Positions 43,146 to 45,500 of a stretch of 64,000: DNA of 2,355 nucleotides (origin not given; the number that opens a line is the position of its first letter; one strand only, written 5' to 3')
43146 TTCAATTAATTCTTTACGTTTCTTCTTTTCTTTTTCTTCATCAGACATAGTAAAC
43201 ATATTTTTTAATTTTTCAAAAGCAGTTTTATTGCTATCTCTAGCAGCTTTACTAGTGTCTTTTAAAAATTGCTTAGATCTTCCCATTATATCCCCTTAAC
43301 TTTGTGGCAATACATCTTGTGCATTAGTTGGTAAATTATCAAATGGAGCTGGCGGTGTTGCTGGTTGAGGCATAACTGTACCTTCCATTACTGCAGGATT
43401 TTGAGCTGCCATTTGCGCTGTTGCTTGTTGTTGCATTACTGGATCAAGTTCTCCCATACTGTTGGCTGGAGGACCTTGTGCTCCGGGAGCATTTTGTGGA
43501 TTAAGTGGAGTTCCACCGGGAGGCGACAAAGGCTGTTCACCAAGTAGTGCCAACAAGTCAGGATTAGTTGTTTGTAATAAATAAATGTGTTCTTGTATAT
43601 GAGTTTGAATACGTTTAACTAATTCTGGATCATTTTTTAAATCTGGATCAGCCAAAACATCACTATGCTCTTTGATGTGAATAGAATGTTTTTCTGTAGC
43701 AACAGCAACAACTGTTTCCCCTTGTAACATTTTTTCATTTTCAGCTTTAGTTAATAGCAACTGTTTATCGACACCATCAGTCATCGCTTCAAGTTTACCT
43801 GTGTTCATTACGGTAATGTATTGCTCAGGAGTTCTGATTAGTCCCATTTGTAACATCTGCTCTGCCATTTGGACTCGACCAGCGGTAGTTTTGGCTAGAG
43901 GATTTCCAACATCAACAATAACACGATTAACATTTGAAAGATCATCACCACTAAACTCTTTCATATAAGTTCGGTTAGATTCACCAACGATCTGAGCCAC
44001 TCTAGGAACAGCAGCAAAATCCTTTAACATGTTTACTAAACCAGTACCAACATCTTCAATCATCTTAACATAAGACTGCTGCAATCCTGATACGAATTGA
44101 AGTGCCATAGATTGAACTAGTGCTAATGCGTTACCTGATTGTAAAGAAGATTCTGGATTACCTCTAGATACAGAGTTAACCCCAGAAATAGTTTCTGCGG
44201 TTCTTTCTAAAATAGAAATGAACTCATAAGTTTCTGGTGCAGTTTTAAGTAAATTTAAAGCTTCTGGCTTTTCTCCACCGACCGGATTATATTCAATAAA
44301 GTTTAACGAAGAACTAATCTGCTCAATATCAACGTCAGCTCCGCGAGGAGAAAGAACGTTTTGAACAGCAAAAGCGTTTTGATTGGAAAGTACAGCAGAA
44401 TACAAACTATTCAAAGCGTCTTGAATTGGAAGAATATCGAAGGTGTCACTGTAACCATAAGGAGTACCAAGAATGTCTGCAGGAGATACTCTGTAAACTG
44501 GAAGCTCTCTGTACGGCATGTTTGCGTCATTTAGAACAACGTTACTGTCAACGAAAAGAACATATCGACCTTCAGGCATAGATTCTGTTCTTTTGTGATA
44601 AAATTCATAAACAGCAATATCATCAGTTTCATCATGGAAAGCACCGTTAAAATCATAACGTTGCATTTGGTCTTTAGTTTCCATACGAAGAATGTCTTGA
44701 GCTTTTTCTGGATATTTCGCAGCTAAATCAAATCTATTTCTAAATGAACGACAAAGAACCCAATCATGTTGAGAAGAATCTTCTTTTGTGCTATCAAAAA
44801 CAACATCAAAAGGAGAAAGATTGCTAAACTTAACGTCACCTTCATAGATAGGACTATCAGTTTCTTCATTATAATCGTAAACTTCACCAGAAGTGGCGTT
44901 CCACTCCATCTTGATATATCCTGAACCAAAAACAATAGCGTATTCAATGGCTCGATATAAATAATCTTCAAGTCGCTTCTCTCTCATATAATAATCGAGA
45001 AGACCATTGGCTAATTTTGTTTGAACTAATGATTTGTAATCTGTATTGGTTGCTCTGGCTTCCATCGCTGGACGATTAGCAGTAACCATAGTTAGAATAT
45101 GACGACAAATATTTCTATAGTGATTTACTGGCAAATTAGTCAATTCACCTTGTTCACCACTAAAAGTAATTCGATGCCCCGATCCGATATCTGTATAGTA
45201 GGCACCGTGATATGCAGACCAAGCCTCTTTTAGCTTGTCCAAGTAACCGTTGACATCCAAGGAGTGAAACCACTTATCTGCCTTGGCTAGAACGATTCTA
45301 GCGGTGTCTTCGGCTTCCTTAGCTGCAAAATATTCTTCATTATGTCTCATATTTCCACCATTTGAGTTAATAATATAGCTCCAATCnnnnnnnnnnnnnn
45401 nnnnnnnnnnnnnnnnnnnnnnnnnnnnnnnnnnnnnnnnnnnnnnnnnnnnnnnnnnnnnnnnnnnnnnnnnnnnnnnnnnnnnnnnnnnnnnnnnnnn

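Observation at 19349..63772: Seven co-oriented copies of a ~25-nt element upstream of late genes with single-subunit-RNAP-promoter-like architecture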

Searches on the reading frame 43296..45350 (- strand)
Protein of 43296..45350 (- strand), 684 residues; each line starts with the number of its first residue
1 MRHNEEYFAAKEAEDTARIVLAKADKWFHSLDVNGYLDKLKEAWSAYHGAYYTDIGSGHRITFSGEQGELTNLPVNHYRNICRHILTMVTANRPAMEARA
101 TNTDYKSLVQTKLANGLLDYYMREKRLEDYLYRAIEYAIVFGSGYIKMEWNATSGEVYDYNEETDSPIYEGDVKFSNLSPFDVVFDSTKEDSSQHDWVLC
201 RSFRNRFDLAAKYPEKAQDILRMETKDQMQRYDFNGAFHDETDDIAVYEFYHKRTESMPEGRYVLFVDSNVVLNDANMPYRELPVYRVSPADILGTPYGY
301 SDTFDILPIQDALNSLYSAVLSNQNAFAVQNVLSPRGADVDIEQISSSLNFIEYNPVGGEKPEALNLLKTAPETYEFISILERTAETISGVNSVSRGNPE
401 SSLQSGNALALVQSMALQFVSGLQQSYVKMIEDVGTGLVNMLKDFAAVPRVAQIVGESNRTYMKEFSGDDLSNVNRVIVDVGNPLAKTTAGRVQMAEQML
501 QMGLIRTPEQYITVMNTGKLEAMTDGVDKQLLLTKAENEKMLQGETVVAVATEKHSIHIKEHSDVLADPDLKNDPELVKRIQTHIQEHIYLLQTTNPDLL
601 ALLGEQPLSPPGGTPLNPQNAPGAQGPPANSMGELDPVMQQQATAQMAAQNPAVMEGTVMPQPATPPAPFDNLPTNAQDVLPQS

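Call 25: find_related_loci(query=A1, collection=viral_contigs, flank=10000)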
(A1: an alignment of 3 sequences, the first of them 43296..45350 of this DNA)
Query A1 (684 aa) in viral_contigs; peptide patterns used: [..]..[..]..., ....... (x = any residue, [..] = any of these).
149 stretches matched a pattern; 4 encode a relative of the query (tblastn E <= 1e-3); 4 distinct loci.
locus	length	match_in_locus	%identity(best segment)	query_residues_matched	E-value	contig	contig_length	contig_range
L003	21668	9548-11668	69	4-683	0e+0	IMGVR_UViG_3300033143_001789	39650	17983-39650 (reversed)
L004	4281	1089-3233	67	4-684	0e+0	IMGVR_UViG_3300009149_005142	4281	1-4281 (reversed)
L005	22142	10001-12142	67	4-683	0e+0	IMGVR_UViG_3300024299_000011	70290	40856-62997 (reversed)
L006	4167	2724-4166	68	7-490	0e+0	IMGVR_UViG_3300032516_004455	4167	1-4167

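Call 26: find_related_loci(query=A1, collection=metagenome_contigs, flank=10000)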
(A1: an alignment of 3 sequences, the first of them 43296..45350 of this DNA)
Query A1 (684 aa) in metagenome_contigs; peptide patterns used: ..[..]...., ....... (x = any residue, [..] = any of these).
471 stretches matched a pattern; 287 encode a relative of the query (tblastn E <= 1e-3); the best 80 are kept; 80 distinct loci.
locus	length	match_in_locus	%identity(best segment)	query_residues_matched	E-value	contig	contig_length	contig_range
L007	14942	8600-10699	69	2-683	0e+0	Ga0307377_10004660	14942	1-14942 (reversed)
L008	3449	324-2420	69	2-683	0e+0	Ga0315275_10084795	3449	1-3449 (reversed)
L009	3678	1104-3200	69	5-684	0e+0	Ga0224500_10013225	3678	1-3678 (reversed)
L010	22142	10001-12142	67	4-683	0e+0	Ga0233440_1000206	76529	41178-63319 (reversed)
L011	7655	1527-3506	61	6-680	0e+0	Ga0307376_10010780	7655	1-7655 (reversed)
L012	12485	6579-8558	61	6-680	0e+0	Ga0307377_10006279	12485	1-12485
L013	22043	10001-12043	59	2-680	0e+0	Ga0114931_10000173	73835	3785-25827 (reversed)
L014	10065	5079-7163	61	1-680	0e+0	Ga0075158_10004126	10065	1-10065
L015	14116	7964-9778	62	1-604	0e+0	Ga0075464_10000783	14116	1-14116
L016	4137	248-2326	58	6-680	0e+0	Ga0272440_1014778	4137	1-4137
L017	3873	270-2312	58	6-677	0e+0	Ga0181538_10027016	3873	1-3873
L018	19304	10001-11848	62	4-619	0e+0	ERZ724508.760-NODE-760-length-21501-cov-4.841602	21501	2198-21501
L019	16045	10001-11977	57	4-682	0e+0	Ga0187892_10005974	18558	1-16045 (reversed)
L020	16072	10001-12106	56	5-683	0e+0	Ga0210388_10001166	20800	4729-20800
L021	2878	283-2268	58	8-674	0e+0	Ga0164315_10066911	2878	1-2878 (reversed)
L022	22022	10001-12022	58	4-666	0e+0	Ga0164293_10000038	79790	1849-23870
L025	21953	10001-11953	58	6-674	0e+0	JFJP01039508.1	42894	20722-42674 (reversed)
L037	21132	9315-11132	58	4-610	0e+0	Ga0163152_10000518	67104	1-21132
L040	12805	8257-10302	55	1-680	0e+0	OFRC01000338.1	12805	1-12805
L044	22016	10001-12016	54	5-682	0e+0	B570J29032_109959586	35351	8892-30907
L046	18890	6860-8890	53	5-682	0e+0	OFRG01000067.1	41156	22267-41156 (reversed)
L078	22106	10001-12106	50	5-682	0e+0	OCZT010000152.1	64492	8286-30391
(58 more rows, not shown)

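Call 36: search_protein_families(library=pfam, proteins=[L044:5513-8071:+, L022:569-2911:+, L022:5868-7226:-, L078:1507-2841:+], max_evalue=0.001)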
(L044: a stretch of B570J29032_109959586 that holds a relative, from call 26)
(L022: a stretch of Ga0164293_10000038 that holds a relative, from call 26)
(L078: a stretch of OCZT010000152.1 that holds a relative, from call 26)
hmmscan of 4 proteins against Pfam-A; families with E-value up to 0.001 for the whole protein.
L044:5513-8071:+ (852 aa): 0 families

L022:569-2911:+ (780 aa): 0 families

L022:5868-7226:- (452 aa): 0 families

L078:1507-2841:+ (444 aa): 2 families
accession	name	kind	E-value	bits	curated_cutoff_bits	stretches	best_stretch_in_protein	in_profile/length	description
PF13203.12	DUF2201_N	-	2.4e-18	67.2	23.2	1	68-310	6-255/271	Putative metallopeptidase domain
PF09967.15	DUF2201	-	6.3e-15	55.8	26.4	1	325-443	1-122/123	VWA-like domain (DUF2201)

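Call 81: search_dna_similar(query=window:43296-45350:-, collection=phages, mode=protein, max_rows=25, max_evalue=0.001)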
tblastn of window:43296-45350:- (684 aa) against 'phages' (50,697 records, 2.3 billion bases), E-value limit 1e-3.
Records with a match: 16; places in all: 16; records where one place covers at least 80% of the query: 1.
Best place of each record, by identity: <60% 16.
By first word of the organism name: Bacillus 11; Microbacterium 2; Proteobacteria 1; Cellulosimicrobium 1; Caudoviricetes 1.
By host as written in the record: Bacillus megaterium Km 5; Bacillus megaterium 4; Microbacterium paraoxydans NRRL B-14843 2; Bacillus megaterium strain Km Sp- 2; Silvanigrella aquatica Nonnen-W8red 1; Cellulosimicrobium sp. 1; - 1.
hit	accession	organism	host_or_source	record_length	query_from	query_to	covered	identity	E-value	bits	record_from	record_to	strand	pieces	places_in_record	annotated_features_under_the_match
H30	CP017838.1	Proteobacteria phage MWH-Nonnen-W8red 1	Silvanigrella aquatica Nonnen-W8red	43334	6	588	85%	29.9%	2e-79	282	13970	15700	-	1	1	record has no annotation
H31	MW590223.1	Cellulosimicrobium phage DS1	Cellulosimicrobium sp.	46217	75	593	76%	19.8%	6e-14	82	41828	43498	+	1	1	hypothetical protein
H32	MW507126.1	Microbacterium phage Shocker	Microbacterium paraoxydans NRRL B-14843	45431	75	541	68%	20.0%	1e-11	74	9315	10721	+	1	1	20: portal protein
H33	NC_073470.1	Microbacterium phage Shocker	Microbacterium paraoxydans NRRL B-14843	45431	75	541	68%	20.0%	1e-11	74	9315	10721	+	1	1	20: portal protein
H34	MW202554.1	Caudoviricetes sp.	Manatee Spring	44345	232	589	52%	20.5%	1e-11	75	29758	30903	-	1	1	portal protein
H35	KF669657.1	Bacillus phage poppyseed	Bacillus megaterium Km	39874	135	505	54%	19.5%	2e-5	54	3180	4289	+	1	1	head-to-tail joining protein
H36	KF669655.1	Bacillus phage Page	Bacillus megaterium Km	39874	135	505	54%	19.5%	2e-5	54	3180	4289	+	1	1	head-to-tail joining protein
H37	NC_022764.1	Bacillus phage Page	Bacillus megaterium Km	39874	135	505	54%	19.5%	2e-5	54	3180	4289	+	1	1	portal protein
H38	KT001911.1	Bacillus phage Pavlov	Bacillus megaterium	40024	135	505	54%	19.5%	2e-5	54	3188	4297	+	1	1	head-to-tail joining protein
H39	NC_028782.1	Bacillus phage Pavlov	Bacillus megaterium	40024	135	505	54%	19.5%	2e-5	54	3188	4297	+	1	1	portal protein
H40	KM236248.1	Bacillus phage Pookie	Bacillus megaterium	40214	135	505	54%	19.5%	2e-5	54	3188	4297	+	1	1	head-to-tail joining protein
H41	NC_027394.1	Bacillus phage Pookie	Bacillus megaterium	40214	135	505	54%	19.5%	2e-5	54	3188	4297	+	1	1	portal protein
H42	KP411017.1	Bacillus phage Palmer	Bacillus megaterium strain Km Sp-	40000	135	505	54%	19.3%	4e-5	53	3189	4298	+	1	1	head-to-tail joining protein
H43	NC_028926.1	Bacillus phage Palmer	Bacillus megaterium strain Km Sp-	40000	135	505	54%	19.3%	4e-5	53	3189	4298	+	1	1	portal protein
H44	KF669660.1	Bacillus phage Pony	Bacillus megaterium Km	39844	135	505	54%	19.3%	8e-5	52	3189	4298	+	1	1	head-to-tail joining protein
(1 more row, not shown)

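Call 82: search_protein_families(library=phrogs, proteins=[L040:5243-5977:-, L025:18512-19546:+, L014:335-1303:-, L037:3808-4773:-, L018:6808-7677:-, L046:1326-2216:+, L013:1456-2190:+, L020:6812-7546:-], max_evalue=0.001)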
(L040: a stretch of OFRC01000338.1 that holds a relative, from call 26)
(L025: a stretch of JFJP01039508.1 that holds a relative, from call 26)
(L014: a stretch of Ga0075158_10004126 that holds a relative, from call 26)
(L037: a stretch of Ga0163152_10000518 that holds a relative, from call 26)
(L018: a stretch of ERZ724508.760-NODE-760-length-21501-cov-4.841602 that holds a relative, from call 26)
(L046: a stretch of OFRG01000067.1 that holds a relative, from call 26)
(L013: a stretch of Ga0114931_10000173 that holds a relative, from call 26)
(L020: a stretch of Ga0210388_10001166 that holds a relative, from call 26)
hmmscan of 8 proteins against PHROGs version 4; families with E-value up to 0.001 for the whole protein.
L040:5243-5977:- (244 aa): 1 family
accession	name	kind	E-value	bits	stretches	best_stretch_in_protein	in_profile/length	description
phrog_3677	-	other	8.1e-26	91.1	1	31-239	597-805/1125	protease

L025:18512-19546:+ (344 aa): 0 families

L014:335-1303:- (322 aa): 1 family
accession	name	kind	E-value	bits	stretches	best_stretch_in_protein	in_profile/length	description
phrog_2599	-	moron, auxiliary metabolic gene and host takeover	3.2e-76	258.5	1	3-262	44-308/708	ribosomal protein S6 glutaminyl transferase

L037:3808-4773:- (321 aa): 1 family
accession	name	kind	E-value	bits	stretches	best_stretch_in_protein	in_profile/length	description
phrog_5879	-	unknown function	6.4e-07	29.5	0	168-224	245-306/403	-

L018:6808-7677:- (289 aa): 6 families
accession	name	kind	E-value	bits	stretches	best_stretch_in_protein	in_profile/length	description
phrog_94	-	head and packaging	7e-12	46.6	1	54-194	111-248/622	head maturation protease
phrog_133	-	head and packaging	3.5e-09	36.8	1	62-194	48-177/668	head maturation protease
phrog_3348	-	unknown function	5e-07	30.3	1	53-194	58-196/386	-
phrog_2976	-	head and packaging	8.5e-05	23.4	1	52-203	42-189/394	head maturation protease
phrog_1827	-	other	9.6e-05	22.8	1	60-136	50-126/202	ATP-dependent protease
phrog_1684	-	head and packaging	0.00014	22.5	1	36-197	45-204/284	head maturation protease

L046:1326-2216:+ (296 aa): 0 families

L013:1456-2190:+ (244 aa): 0 families

L020:6812-7546:- (244 aa): 1 family
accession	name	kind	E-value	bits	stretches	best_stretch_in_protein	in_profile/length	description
phrog_7339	-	DNA, RNA and nucleotide metabolism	6.1e-29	102.2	1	12-233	27-250/263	DNA repair exonuclease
